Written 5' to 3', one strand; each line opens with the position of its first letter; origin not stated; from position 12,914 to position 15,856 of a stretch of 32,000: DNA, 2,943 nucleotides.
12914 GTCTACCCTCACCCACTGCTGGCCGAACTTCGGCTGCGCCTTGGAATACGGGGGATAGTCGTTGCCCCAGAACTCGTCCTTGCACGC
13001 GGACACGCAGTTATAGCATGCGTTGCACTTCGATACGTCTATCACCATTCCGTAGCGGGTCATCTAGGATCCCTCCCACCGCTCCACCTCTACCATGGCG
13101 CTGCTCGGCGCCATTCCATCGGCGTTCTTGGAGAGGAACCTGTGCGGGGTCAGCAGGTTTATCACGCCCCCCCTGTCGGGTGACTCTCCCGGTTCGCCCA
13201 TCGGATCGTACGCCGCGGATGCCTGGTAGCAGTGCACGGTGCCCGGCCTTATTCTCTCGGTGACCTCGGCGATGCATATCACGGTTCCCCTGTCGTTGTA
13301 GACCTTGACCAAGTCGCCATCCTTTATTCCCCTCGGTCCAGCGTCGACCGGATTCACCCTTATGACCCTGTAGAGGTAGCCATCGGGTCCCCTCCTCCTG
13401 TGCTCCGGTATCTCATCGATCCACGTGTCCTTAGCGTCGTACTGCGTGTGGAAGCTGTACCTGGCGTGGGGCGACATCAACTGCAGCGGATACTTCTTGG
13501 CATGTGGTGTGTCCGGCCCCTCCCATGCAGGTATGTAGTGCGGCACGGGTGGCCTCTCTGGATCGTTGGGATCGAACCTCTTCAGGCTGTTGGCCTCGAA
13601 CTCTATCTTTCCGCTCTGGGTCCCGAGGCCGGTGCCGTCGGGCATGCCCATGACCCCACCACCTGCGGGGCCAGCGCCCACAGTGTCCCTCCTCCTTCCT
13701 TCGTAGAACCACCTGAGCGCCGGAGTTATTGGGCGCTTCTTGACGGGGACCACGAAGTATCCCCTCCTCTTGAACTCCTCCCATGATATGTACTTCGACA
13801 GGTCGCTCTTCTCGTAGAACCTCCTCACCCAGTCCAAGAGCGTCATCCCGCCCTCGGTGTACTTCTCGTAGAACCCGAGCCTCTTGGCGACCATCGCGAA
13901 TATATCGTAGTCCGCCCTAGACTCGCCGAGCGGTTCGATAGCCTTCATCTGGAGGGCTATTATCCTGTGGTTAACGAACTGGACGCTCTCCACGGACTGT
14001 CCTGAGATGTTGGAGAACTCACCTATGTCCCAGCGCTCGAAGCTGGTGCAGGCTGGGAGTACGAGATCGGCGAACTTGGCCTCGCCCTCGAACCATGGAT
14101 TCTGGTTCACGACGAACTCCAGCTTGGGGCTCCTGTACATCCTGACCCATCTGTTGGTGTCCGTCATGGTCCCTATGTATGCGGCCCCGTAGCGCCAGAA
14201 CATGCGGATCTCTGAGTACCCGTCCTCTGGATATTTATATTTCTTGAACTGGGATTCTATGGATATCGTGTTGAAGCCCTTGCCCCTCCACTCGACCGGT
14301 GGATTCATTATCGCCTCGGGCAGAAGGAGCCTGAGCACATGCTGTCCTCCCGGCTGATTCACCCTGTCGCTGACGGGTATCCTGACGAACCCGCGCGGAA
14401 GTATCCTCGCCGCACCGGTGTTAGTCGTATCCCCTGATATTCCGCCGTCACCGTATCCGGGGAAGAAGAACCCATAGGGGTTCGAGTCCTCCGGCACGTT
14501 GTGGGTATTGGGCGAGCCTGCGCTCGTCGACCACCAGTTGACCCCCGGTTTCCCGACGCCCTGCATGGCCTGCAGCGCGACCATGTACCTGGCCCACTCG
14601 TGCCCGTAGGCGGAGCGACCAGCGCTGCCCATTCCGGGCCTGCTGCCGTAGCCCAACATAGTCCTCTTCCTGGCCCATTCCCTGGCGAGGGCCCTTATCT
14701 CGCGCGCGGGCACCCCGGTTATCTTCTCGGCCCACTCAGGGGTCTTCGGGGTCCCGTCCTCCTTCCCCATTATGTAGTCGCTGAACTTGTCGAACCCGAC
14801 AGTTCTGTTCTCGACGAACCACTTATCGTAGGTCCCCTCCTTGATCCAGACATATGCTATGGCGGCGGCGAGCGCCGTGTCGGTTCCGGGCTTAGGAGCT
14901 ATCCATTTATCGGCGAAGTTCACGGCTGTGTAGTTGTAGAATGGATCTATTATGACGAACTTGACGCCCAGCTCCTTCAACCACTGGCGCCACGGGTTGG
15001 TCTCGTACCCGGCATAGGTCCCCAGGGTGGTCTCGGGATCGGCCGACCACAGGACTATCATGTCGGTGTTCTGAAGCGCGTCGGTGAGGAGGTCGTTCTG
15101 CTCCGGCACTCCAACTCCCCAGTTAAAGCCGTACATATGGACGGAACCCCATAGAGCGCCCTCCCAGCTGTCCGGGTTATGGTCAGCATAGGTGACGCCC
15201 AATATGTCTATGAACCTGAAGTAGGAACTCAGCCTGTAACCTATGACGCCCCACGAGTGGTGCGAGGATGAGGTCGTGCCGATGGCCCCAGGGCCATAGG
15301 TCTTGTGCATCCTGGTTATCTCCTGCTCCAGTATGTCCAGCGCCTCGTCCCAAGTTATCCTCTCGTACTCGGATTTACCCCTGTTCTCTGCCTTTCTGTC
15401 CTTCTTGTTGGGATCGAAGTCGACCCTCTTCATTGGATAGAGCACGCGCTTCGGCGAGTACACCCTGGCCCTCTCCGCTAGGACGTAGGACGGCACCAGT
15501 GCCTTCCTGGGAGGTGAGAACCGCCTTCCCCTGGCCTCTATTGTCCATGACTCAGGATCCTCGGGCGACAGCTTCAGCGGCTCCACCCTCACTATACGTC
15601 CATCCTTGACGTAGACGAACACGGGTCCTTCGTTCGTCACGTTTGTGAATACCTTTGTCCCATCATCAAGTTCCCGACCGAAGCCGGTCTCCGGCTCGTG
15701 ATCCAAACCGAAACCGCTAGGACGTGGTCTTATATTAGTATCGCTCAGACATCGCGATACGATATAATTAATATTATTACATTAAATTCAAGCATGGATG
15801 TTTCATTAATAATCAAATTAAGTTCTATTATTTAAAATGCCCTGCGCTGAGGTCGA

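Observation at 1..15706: Candidate archaeal anaerobic trihydroxybenzene / phloroglucinol-type degradation cluster built around two cytoplasmic transhydroxylase-like molybdoenzymes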

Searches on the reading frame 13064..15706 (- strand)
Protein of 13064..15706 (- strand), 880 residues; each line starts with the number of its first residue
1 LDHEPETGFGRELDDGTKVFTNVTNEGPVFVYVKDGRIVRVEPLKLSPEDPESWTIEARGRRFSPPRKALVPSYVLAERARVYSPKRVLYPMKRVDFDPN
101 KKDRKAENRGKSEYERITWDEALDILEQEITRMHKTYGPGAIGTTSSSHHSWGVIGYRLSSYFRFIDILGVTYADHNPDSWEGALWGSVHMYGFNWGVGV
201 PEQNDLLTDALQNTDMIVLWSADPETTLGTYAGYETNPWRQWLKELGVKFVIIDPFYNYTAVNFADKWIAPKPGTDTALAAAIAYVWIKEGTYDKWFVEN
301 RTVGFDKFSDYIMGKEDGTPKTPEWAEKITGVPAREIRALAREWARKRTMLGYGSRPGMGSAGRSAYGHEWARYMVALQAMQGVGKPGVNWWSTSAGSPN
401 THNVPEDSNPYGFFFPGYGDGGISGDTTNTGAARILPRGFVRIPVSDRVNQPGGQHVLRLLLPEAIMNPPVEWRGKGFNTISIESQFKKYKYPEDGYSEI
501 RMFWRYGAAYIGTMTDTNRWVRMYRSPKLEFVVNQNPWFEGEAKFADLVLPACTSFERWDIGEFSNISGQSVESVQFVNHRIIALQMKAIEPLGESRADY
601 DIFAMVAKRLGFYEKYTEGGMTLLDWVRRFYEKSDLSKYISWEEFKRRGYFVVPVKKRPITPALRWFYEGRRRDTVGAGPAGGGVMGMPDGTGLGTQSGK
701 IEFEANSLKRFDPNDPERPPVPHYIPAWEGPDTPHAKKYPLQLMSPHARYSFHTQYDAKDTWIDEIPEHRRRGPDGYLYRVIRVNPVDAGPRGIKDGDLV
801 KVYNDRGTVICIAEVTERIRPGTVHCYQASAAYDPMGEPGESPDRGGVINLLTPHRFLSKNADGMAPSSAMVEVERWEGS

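Call 4: search_protein_families(library=pfam, proteins=[window:13064-15706:-], max_evalue=0.01)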
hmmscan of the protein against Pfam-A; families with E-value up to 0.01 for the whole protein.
window:13064-15706:- (880 aa): 3 families
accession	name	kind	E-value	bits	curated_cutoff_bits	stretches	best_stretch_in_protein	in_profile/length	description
PF00384.28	Molybdopterin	-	6.6e-39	134.4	24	1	87-609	1-353/353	Molybdopterin oxidoreductase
PF21423.2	AhtL-like_1st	-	5.7e-24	83.9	27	1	27-80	1-54/55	Pyrogallol hydroxytransferase large subunit-like, domain 1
PF01568.27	Molydop_binding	-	9.1e-18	64.8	26.8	1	741-856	1-95/110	Molydopterin dinucleotide binding domain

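Call 5: search_protein_families(library=ncbifam, proteins=[window:13064-15706:-], max_evalue=0.001)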
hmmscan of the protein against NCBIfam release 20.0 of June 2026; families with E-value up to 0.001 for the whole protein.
window:13064-15706:- (880 aa): 21 families
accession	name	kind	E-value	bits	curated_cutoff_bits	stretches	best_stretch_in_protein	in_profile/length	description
TIGR00509.1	bisC_fam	subfamily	2.1e-118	396.7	1017.55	2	68-389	24-342/772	molybdopterin guanine dinucleotide-containing S/N-oxide reductase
TIGR02166.1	dmsA_ynfE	subfamily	5.8e-101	338.8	777.7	2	77-409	94-417/794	DMSO/selenate family reductase complex A subunit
NF011682.0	PRK15102.1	equivalog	2.8e-89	300.3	909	3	79-388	85-394/829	trimethylamine-N-oxide reductase TorA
TIGR02164.1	torA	equivalog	2.6e-83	280.6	1465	3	79-400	81-406/824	trimethylamine-N-oxide reductase TorA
NF011566.1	PRK14990.1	exception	2e-64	217.9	1600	2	499-876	474-813/814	dimethylsulfoxide reductase subunit A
NF041885.1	selenate_YnfE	exception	8.2e-60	202.5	1675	2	79-383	100-396/805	selenate/tellurate reductase subunit YnfE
NF041884.1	selenate_YnfF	exception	3.8e-58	197.1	1650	2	79-383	97-389/798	selenate/tellurate reductase subunit YnfF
TIGR03479.1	DMSO_red_II_alp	subfamily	2.3e-51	174.9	984.75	3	26-302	69-307/913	molybdopterin-dependent oxidoreductase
TIGR01591.1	Fdh-alpha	equivalog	1.9e-48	165.1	666.25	3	109-354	60-285/672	formate dehydrogenase subunit alpha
NF012032.0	PRK15488.1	equivalog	4.3e-40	137.4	694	3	243-356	223-331/759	thiosulfate reductase PhsA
NF041714.1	arsenate_red_ArrA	equivalog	4.7e-26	91.2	1600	2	79-345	97-356/848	arsenate respiratory reductase molybdopterin-containing subunit ArrA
NF047855.1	AssmNtatRedNasC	equivalog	3.6e-22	78.4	1100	1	110-356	85-311/708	assimilatory nitrate reductase catalytic subunit NasC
TIGR01580.1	narG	equivalog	1.4e-20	72.5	1084.15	2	98-295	141-321/1235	nitrate reductase subunit alpha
NF041783.2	mnquin_red_QrcB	equivalog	8.3e-17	60.6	440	1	211-348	200-327/695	menaquinone reductase molybdopterin-binding-like subunit QrcB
TIGR02693.1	arsenite_ox_L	equivalog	3.6e-16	58.3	359.05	2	775-824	720-769/806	arsenate reductase (azurin) large subunit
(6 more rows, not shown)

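Call 6: search_solved_structures(query=window:13064-15706:-, max_evalue=1e-10, show_alignments=1)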
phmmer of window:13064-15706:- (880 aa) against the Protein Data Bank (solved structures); distinct sequences matched with E-value up to 1e-10: 32.
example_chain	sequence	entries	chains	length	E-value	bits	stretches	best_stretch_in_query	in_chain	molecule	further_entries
4v4c_A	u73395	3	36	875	2.5e-298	995.3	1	20-879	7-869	Pyrogallol hydroxytransferase large subunit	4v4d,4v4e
1e18_A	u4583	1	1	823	6.4e-80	272.5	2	58-401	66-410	DMSO REDUCTASE.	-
4dmr_A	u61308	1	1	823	1.2e-79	271.6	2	58-401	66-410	DMSO REDUCTASE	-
1e60_A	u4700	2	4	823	1.4e-79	271.4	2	58-401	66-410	Dimethyl sulfoxide/trimethylamine N-oxide reductase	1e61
1eu1_A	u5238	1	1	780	1.9e-79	270.9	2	59-455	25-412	DIMETHYL SULFOXIDE REDUCTASE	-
1dmr_A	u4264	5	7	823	2e-79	270.8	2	58-401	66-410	DMSO REDUCTASE | Dimethyl sulfoxide/trimethylamine N-oxide reductase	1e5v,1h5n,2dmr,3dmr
7l5i_A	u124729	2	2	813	1.4e-78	268.1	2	79-390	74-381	Trimethylamine-N-oxide reductase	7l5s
1dms_A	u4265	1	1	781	2e-78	267.6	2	58-410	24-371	DMSO REDUCTASE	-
9h4t_A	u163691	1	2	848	2e-64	221.2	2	72-403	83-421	Trimethylamine-N-oxide reductase 1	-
1tmo_A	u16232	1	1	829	4e-57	197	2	78-355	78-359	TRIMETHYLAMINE N-OXIDE REDUCTASE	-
5e7o_A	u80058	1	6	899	3.1e-34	121.3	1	21-302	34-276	DMSO reductase family type II enzyme, molybdopterin subunit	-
4ydd_A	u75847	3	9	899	3.6e-34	121.1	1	21-302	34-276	DMSO reductase family type II enzyme, molybdopterin subunit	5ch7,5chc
1aa6_A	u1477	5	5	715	2.4e-26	95.2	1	112-388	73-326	FORMATE DEHYDROGENASE H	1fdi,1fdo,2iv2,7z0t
7bkb_D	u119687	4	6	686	1.6e-20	75.9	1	114-348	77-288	Formate dehydrogenase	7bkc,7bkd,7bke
2vpw_A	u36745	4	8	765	3.2e-20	74.9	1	105-348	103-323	THIOSULFATE REDUCTASE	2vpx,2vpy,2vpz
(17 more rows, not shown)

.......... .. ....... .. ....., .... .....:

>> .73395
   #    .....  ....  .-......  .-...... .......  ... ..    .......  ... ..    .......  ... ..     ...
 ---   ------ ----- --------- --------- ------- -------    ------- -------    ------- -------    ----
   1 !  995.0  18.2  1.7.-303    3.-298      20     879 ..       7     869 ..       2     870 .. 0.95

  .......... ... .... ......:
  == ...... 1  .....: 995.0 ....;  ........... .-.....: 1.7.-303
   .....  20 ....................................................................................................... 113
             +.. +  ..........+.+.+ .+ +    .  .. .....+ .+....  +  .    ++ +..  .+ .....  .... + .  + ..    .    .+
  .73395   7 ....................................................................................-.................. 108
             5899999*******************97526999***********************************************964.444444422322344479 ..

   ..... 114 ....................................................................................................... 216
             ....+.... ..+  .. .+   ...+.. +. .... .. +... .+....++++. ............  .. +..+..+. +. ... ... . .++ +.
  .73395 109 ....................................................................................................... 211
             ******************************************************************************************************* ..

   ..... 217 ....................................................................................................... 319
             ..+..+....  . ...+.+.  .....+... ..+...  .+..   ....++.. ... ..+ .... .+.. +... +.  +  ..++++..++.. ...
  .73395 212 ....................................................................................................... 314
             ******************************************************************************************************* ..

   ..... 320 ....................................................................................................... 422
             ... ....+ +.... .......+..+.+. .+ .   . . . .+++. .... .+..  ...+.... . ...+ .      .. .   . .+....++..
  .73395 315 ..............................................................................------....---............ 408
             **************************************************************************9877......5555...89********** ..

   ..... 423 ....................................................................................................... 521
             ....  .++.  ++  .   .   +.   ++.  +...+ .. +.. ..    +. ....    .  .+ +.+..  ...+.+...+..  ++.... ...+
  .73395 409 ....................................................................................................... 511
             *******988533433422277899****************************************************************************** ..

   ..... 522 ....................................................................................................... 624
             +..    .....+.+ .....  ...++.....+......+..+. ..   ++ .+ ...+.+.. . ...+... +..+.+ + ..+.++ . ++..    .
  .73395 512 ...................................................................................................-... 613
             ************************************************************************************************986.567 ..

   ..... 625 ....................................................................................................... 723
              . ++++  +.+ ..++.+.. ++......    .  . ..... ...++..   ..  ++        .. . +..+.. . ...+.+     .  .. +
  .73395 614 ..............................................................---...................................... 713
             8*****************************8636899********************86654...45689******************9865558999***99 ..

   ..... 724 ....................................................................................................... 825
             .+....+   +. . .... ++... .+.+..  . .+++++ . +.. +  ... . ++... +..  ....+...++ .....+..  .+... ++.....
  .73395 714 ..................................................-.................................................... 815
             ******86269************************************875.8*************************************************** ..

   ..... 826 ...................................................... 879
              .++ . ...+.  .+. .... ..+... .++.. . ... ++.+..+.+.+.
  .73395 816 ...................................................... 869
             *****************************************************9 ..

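Call 13: find_encoding_contigs(protein=window:13064-15706:-, flank=10000, max_places=6)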
Protein window:13064-15706:- (880 aa): no gene with exactly this product is on record in the collection.
